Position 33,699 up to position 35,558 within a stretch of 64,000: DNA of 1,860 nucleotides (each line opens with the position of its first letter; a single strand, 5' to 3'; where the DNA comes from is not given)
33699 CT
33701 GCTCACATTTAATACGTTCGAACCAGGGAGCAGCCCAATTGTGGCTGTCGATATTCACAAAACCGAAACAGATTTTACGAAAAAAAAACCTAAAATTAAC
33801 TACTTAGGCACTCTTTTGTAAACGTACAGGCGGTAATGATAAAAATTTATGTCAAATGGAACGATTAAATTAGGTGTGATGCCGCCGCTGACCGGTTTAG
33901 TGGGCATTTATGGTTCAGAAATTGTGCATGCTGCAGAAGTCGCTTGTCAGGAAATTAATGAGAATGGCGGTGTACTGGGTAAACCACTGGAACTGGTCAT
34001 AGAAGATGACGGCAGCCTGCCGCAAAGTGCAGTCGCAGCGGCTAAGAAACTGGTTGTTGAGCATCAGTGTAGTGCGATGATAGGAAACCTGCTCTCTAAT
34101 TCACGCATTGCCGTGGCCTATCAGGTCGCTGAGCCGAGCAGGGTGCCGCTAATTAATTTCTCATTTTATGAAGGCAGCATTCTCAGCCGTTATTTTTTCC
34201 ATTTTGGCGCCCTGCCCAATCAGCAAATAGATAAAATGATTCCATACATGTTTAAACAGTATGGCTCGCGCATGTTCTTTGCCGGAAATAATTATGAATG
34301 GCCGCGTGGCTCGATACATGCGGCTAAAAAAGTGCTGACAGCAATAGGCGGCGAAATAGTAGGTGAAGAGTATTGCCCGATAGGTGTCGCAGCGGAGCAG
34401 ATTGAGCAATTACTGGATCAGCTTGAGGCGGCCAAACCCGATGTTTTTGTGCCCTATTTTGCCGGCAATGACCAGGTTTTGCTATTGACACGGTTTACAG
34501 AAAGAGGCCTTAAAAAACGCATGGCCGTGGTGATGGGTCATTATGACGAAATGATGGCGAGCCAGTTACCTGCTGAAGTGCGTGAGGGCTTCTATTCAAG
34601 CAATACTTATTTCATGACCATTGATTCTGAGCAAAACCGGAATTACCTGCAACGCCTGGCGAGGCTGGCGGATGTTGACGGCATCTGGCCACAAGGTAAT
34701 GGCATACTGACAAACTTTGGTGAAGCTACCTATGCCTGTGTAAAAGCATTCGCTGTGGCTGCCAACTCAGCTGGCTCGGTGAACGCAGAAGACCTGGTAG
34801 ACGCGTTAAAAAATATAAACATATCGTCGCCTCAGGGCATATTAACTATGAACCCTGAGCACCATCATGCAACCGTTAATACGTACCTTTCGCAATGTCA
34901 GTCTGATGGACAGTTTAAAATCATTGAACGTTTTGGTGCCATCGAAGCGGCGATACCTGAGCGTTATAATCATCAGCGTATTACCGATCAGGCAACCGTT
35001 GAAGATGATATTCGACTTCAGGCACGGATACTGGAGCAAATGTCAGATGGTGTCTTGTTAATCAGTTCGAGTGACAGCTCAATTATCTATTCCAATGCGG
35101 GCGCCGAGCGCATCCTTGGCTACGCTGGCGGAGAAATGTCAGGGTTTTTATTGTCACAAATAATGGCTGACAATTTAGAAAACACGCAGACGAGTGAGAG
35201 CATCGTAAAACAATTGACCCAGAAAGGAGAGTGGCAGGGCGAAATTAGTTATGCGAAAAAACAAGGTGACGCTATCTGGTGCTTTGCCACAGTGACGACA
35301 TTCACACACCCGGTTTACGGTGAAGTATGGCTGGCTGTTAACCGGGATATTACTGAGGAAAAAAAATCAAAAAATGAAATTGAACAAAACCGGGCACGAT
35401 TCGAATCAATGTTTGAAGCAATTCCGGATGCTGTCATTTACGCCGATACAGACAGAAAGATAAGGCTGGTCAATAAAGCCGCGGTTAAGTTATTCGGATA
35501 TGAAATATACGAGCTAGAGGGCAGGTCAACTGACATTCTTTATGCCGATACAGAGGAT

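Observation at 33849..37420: Cytoplasmic AmiC/LivK-like binding-protein domain fused to a PAS-PAS-GAF histidine kinase, with a stand-alone CheY-like partner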

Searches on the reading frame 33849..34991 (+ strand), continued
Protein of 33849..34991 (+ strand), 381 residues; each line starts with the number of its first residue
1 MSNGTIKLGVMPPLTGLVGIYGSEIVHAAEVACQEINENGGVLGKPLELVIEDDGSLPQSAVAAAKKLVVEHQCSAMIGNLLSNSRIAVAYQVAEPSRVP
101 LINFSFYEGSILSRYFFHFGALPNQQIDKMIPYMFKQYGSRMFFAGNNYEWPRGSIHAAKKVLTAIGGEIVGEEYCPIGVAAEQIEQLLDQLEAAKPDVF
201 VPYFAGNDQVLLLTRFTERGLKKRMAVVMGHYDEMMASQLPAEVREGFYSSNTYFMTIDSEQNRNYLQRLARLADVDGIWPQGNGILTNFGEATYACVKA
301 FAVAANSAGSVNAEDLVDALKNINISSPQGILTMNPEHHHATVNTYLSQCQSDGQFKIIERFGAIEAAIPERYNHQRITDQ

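Call 71: search_protein_representatives(protein=window:33849-34964:+)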
Query: 372 residues. Proteins with E-value up to 0.001 (for the whole library): 13563; up to 1e-10: 2204; up to 1e-30: 263. The best 150 are listed.
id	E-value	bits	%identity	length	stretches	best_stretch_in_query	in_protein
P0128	1.8e-195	665.9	77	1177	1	1-372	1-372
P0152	3.4e-189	645.2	74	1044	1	1-372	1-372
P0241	5.2e-189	644.6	76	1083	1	4-372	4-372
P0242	9.1e-186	633.9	74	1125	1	4-372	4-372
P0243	9.3e-186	633.9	75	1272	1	4-372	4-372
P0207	8.7e-179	611.0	74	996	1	11-372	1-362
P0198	1.2e-178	610.5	71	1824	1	1-371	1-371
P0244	3.3e-177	605.8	72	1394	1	1-372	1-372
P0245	9.7e-176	601.0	71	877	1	1-372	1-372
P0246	4.9e-175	598.7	71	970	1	5-372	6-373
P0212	1.6e-174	597.0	69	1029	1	3-372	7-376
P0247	7.9e-173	591.4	70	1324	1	1-372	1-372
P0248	8.0e-173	591.4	71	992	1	1-372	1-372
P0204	1.8e-172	590.2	68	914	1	1-372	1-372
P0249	6.2e-171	585.2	69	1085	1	3-372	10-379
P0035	2.0e-147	507.8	62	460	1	5-372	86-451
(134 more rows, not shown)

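Call 78: find_encoding_contigs(protein=P0035, flank=9000, max_places=1)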
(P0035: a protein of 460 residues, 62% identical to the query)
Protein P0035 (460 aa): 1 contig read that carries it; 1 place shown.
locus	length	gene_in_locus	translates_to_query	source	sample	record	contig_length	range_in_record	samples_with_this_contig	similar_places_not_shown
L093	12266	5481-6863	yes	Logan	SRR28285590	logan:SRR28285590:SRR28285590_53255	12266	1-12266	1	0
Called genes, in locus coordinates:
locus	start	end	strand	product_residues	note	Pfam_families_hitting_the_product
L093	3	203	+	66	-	?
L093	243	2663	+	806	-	PF01315:Ald_Xan_dh_C, PF02738:MoCoBD_1, PF20256:MoCoBD_2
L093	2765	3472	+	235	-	PF00392:GntR, PF07729:FCD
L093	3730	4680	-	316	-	PF03069:FmdA_AmdA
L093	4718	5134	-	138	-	-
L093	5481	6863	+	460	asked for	PF13433:Peripla_BP_5, PF13458:Peripla_BP_6, PF01094:ANF_receptor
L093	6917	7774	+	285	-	PF02653:BPD_transp_2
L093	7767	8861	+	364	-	PF02653:BPD_transp_2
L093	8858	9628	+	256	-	PF00005:ABC_tran, PF02463:SMC_N (faint), PF13304:AAA_21 (faint), PF12399:BCA_ABC_TP_C (weak)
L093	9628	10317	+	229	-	PF13555:AAA_29 (weak), PF00005:ABC_tran, PF13304:AAA_21 (faint)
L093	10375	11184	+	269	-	PF10370:Rv2993c-like_N, PF01557:FAA_hydrolase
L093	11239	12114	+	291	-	PF00941:FAD_binding_5, PF03450:CO_deh_flav_C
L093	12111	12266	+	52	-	?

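Call 79: find_encoding_contigs(protein=P0071, flank=9000, max_places=1)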
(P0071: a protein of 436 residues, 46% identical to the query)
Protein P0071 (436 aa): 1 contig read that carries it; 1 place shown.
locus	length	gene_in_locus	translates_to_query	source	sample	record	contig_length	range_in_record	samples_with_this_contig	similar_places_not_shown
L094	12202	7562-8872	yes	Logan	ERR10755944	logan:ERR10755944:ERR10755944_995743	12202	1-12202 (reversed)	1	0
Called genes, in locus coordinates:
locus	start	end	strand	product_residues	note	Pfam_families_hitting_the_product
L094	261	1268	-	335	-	PF00037:Fer4 (weak), PF12838:Fer4_7, PF13187:Fer4_9 (weak), PF13237:Fer4_10 (weak), PF14697:Fer4_21 (weak)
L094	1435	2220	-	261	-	PF04199:Cyclase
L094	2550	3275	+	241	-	PF00392:GntR, PF07729:FCD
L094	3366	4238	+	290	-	PF00941:FAD_binding_5, PF03450:CO_deh_flav_C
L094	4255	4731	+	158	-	PF00111:Fer2 (weak), PF01799:Fer2_2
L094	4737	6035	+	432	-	PF01315:Ald_Xan_dh_C, PF02738:MoCoBD_1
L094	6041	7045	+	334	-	PF20256:MoCoBD_2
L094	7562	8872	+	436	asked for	PF13433:Peripla_BP_5, PF13458:Peripla_BP_6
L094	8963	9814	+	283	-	PF02653:BPD_transp_2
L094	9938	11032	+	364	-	PF02653:BPD_transp_2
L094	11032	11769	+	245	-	PF13476:AAA_23 (faint), PF00005:ABC_tran, PF02463:SMC_N (faint), PF13304:AAA_21 (faint), PF12399:BCA_ABC_TP_C (faint)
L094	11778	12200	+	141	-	?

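Call 84: search_solved_structures(query=L093:243-2660:+, max_evalue=1e-40)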
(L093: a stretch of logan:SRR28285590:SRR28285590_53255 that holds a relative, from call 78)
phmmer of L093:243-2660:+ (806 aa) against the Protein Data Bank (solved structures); distinct sequences matched with E-value up to 1e-40: 10.
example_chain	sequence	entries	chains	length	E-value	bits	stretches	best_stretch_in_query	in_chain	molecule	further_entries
8uem_A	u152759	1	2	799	2.8e-129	436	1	18-797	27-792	Carbon monoxide dehydrogenase (Large chain), CoxL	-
1t3q_B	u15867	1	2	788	3.2e-124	419.3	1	8-796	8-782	quinoline 2-oxidoreductase large subunit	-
7dqx_A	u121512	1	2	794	6.8e-118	398.4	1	11-799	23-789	6-hydroxypseudooxynicotine dehydrogenase complex subunit gamma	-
1n5w_B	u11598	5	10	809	8.6e-116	391.4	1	7-776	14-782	Carbon monoxide dehydrogenase large chain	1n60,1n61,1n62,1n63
1zxi_B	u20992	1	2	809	1.2e-115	391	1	7-776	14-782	Carbon monoxide dehydrogenase large chain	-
1ffu_B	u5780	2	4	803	1.2e-110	374.4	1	4-789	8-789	CUTL, MOLYBDOPROTEIN OF CARBON MONOXIDE DEHYDROGENASE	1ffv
1rm6_A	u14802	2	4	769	2.1e-81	277.7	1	9-802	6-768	4-hydroxybenzoyl-CoA reductase alpha subunit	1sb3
4zoh_A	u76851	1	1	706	1.3e-75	258.5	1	13-426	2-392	Putative oxidoreductase molybdopterin-binding subunit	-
1sij_A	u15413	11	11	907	2.1e-46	162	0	38-563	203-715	Aldehyde oxidoreductase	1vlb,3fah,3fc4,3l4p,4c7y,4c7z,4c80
1dgj_A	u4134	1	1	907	1.8e-42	149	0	15-569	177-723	ALDEHYDE OXIDOREDUCTASE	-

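Call 85: search_solved_structures(query=L094:4737-6032:+, max_evalue=1e-40)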
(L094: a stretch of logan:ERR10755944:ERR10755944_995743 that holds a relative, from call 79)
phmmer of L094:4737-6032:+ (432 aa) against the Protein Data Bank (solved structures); distinct sequences matched with E-value up to 1e-40: 3.
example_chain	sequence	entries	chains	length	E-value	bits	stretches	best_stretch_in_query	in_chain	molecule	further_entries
3hrd_A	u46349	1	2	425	4.4e-63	216.8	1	3-419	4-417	Nicotinate dehydrogenase large molybdopterin subunit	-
1rm6_A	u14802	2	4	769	9.6e-48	166.3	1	4-387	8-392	4-hydroxybenzoyl-CoA reductase alpha subunit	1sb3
1sij_A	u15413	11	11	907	1.7e-45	158.9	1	8-398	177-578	Aldehyde oxidoreductase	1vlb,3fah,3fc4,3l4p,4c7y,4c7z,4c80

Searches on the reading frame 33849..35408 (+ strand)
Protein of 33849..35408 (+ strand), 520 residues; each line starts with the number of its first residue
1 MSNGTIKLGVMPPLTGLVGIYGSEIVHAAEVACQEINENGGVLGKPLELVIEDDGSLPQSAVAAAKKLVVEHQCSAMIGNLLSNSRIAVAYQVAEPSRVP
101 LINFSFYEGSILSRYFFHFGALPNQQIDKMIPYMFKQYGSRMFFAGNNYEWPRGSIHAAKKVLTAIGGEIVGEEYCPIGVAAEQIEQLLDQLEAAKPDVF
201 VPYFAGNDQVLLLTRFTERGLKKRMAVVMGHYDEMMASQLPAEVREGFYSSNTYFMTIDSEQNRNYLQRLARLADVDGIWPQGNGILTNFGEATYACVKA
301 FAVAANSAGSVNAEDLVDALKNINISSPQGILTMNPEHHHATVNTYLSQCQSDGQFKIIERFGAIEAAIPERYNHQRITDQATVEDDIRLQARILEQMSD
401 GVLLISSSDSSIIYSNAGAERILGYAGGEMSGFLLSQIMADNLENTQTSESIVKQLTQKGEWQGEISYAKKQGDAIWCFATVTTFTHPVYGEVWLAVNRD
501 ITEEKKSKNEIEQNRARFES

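Call 83: predict_structure(alignment_id=A3)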
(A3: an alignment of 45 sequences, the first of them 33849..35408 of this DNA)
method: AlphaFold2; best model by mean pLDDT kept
length: 520 residues; sequences in the alignment: 45
mean_pLDDT: 85.7   pTM: 0.74
mean pLDDT of the five models: 85.7, 84.6, 84.4, 83.5, 83.1
residues with pLDDT >= 90: 254; 70-90: 209; 50-70: 33; < 50: 24
segments of 3 or more residues with pLDDT < 50: 377-394
pLDDT, mean of each block of 10 residues (from residue 1): 80 86 95 97 98 86 95 96 80 89 82 85 85 97 87 86 96 85 94 97 88 96 93 89 93 70 92 94 89 95 98 96 90 91 90 91 85 52 39 53 86 86 87 87 64 77 87 88 69 83 85 77
secondary structure, 60 per line:
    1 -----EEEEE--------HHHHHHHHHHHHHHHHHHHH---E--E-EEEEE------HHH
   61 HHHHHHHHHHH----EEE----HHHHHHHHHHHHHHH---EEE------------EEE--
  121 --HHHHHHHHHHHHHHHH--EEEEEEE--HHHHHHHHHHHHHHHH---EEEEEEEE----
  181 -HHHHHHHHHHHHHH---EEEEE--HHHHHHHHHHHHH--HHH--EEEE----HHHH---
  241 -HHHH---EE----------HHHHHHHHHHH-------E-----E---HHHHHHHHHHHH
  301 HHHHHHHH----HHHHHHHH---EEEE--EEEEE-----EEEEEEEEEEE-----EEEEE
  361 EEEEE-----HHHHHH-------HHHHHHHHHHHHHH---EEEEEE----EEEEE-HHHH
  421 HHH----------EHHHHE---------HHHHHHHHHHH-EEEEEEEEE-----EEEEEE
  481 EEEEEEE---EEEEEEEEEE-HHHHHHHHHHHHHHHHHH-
elements in order: E6-10 H19-38 E47-51 H58-71 E76-78 H83-97 E101-103 E116-118 H123-138 E141-147 H150-165 E169-176 H182-195 E199-203 H206-218 E226-229 H234-237 H242-245 H261-271 H289-308 H313-320 E324-327 E330-334 E340-350 E356-365 H371-376 H384-397 E401-406 E411-415 H417-423 H435-438 H449-459 E461-469 E475-487 E491-500 H502-519
